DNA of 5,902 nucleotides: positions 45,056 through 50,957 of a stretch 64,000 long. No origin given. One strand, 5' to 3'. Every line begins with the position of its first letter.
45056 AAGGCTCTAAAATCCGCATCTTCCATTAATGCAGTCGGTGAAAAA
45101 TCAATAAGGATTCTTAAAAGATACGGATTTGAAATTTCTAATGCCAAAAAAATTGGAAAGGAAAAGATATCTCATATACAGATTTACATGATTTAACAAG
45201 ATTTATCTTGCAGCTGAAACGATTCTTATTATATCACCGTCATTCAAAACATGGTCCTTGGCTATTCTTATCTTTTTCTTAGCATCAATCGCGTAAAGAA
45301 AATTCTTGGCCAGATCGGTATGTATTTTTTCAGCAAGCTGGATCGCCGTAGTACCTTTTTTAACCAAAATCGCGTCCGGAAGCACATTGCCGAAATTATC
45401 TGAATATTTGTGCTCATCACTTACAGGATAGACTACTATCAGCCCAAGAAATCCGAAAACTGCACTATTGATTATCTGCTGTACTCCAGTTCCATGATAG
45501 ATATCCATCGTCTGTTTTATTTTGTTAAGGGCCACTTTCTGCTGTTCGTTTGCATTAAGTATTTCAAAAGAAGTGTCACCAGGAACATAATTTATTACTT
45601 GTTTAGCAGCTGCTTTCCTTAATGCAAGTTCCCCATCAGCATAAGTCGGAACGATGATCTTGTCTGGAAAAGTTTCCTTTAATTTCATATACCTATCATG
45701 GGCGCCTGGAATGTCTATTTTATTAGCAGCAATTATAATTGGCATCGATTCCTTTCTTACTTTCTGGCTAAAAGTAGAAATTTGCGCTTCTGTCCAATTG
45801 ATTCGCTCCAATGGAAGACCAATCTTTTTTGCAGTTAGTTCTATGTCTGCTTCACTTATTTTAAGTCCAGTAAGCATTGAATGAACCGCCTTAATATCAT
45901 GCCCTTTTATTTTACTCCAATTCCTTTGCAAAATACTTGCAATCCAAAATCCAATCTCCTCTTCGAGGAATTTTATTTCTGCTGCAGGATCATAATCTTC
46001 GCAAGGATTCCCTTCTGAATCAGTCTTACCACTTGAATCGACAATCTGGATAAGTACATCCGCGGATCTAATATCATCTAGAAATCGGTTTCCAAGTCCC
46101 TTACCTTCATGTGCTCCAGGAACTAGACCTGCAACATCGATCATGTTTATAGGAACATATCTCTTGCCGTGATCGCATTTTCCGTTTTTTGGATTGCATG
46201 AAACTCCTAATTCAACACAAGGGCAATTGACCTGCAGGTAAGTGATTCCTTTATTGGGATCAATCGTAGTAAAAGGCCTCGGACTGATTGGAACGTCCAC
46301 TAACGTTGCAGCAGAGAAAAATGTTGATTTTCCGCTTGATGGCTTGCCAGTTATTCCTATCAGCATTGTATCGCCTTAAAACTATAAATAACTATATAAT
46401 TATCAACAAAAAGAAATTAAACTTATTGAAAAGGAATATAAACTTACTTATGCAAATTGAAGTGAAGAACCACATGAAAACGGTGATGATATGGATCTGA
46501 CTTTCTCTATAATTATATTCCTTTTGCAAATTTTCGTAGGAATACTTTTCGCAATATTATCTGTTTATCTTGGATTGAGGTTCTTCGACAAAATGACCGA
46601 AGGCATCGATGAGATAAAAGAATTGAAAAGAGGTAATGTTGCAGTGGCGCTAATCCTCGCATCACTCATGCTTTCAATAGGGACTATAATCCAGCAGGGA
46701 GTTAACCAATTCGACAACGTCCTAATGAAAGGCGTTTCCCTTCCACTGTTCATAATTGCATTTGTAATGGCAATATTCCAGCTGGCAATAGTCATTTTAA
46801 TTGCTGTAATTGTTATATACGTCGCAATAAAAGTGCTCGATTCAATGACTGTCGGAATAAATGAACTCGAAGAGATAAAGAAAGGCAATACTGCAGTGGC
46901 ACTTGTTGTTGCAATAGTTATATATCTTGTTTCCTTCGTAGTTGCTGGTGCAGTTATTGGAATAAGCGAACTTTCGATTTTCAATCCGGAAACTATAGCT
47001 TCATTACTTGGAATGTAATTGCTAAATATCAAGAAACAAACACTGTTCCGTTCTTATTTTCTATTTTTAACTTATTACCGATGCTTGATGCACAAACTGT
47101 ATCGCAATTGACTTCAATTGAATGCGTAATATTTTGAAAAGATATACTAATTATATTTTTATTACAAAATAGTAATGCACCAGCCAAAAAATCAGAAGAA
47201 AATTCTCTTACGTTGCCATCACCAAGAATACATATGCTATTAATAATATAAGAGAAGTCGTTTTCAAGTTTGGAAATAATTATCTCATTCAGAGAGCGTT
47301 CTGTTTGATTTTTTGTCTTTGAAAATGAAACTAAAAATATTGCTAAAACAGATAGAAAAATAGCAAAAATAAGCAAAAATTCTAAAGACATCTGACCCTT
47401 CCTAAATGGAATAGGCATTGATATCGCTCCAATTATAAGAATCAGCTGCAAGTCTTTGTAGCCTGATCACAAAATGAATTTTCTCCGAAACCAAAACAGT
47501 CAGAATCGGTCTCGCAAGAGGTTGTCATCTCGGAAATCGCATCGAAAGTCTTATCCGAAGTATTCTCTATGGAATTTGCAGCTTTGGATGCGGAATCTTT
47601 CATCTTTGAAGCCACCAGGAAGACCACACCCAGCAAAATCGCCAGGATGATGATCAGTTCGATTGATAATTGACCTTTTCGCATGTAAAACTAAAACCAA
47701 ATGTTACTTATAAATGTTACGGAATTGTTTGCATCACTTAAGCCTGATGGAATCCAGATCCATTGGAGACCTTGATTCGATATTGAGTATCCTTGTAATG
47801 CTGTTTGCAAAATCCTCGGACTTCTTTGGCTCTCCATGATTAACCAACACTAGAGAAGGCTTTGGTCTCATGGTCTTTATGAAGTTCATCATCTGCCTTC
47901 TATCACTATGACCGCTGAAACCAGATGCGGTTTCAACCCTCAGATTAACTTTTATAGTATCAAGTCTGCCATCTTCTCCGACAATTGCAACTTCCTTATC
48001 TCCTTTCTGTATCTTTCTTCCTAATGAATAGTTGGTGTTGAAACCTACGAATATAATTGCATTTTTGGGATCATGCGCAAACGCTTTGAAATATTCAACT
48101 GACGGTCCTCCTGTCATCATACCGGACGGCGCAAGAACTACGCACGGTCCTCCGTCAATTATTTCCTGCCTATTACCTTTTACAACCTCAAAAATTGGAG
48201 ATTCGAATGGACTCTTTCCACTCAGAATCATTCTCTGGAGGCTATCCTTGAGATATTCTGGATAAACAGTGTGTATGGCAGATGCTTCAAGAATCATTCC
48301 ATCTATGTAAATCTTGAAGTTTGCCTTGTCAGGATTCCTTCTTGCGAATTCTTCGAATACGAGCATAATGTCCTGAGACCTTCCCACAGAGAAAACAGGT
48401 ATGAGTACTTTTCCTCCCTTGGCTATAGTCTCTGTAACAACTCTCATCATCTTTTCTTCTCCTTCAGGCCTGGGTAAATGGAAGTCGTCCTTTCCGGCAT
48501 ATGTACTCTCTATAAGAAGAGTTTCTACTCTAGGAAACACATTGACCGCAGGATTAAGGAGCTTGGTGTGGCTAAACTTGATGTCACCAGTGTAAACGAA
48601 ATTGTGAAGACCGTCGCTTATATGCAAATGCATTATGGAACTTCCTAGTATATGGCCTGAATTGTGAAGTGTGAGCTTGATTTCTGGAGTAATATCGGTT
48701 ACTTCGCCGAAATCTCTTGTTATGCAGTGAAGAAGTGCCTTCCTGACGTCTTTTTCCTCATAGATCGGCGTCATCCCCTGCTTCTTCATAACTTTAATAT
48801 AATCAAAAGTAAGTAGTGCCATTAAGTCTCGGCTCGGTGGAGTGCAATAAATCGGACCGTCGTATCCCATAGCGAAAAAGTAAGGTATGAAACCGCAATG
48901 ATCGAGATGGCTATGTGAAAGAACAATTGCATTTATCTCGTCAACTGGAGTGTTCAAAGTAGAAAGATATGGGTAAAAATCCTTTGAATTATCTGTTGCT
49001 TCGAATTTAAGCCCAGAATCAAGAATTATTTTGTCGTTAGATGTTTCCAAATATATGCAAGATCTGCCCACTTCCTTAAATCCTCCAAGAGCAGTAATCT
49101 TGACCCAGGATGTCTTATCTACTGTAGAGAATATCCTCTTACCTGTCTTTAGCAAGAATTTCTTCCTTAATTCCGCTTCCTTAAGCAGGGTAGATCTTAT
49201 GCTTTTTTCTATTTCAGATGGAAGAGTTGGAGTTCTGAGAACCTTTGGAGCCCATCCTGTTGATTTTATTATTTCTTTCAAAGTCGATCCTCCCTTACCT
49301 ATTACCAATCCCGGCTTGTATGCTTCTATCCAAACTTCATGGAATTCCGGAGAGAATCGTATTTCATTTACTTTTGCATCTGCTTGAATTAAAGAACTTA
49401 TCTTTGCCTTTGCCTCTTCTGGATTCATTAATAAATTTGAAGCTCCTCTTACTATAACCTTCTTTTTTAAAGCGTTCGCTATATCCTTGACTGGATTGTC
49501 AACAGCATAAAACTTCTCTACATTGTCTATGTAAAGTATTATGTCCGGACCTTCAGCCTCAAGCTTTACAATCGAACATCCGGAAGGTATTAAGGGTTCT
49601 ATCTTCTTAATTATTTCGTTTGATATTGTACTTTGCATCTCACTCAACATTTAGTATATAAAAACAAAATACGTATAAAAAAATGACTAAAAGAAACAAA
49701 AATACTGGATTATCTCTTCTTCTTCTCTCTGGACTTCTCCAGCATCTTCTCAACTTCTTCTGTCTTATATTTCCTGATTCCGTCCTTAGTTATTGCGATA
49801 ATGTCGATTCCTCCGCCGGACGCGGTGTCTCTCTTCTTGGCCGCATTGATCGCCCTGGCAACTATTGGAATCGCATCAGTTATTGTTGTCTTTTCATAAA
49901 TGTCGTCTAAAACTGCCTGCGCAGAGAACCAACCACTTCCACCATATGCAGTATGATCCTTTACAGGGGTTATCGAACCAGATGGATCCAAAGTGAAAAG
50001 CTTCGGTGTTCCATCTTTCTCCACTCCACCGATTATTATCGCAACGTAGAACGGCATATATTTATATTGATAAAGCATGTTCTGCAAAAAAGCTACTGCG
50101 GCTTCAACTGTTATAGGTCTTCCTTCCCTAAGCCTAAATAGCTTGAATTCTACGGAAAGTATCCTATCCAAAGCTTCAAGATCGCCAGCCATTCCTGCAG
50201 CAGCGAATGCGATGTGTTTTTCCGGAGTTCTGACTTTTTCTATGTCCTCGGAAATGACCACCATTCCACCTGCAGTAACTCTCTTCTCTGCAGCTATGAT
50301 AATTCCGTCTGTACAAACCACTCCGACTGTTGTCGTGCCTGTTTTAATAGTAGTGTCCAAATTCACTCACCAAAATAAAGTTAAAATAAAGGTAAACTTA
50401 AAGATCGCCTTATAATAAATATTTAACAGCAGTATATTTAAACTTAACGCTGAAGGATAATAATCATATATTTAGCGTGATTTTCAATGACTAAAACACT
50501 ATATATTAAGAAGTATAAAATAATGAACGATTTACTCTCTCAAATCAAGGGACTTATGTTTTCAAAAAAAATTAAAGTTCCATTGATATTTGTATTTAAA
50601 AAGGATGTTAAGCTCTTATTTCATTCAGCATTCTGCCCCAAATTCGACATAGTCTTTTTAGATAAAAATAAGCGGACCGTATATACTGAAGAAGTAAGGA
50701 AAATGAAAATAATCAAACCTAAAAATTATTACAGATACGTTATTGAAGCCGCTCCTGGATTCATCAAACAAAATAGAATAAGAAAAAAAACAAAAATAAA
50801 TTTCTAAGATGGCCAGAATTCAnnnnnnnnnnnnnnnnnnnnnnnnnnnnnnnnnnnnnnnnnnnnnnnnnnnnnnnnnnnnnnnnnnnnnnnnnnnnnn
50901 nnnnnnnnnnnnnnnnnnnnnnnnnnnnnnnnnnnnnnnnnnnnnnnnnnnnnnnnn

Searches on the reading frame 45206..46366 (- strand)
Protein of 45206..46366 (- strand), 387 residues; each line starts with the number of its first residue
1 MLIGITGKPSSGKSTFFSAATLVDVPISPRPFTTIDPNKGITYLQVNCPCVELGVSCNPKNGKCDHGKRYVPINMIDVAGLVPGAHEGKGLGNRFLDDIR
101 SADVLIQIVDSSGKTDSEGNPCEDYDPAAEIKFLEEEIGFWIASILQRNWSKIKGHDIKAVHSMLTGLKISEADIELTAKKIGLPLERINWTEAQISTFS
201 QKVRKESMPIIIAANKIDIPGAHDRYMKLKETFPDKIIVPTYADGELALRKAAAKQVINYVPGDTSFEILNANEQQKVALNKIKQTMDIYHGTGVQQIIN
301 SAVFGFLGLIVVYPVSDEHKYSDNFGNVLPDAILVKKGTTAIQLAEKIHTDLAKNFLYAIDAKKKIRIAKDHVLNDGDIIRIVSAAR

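Call 71: search_protein_families(library=pfam, proteins=[window:45206-46366:-], max_evalue=0.01)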
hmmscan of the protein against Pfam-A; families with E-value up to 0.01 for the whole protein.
window:45206-46366:- (387 aa): 5 families
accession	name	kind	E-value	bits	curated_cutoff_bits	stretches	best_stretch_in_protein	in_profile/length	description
PF08438.16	YGR210-like_G4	-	3.6e-32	111.4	24.7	1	213-317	1-108/108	Obg-like GTPase YGR210-like, G4 motif-containing domain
PF01926.29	MMR_HSR1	-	4.7e-15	56.1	21.9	1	3-117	2-91/113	50S ribosome-binding GTPase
PF02824.27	TGS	-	1e-13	51.5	22.2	1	327-383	3-59/60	TGS domain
PF06071.19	YchF-GTPase_C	-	3.4e-05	24.3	27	1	335-359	17-41/84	Protein of unknown function (DUF933)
PF00009.33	GTP_EFTU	-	0.0024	17.9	26.5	0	192-246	106-159/188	Elongation factor Tu GTP binding domain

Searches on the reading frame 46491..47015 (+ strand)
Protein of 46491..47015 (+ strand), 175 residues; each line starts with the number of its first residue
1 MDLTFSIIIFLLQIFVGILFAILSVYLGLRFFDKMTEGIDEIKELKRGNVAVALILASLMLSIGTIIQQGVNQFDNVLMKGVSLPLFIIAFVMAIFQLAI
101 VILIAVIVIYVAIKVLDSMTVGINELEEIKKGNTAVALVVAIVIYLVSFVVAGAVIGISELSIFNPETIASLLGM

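Call 71: search_protein_families(library=pfam, proteins=[window:46491-47015:+], max_evalue=0.01)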
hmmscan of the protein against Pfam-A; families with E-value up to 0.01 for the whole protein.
window:46491-47015:+ (175 aa): 1 family
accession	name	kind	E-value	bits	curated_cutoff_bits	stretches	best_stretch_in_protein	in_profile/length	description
PF03994.20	DUF350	-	3.3e-18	66.5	26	2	11-93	6-91/133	Domain of Unknown Function (DUF350)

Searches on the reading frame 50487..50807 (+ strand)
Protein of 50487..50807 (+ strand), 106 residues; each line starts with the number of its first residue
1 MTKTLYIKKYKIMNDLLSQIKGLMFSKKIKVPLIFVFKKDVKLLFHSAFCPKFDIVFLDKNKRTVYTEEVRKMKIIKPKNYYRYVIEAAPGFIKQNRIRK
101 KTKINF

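Call 3: search_protein_families(library=pfam, proteins=[window:50487-50807:+], max_evalue=1)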
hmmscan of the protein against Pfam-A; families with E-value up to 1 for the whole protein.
window:50487-50807:+ (106 aa): 1 family
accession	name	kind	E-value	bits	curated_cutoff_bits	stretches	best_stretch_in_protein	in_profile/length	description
PF02643.20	DUF192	-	1e-08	35.6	27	1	12-105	5-95/96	Uncharacterized ACR, COG1430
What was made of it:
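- On PleD family (REC-REC-GGDEF): There is a single Pfam REC stretch (call 3).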
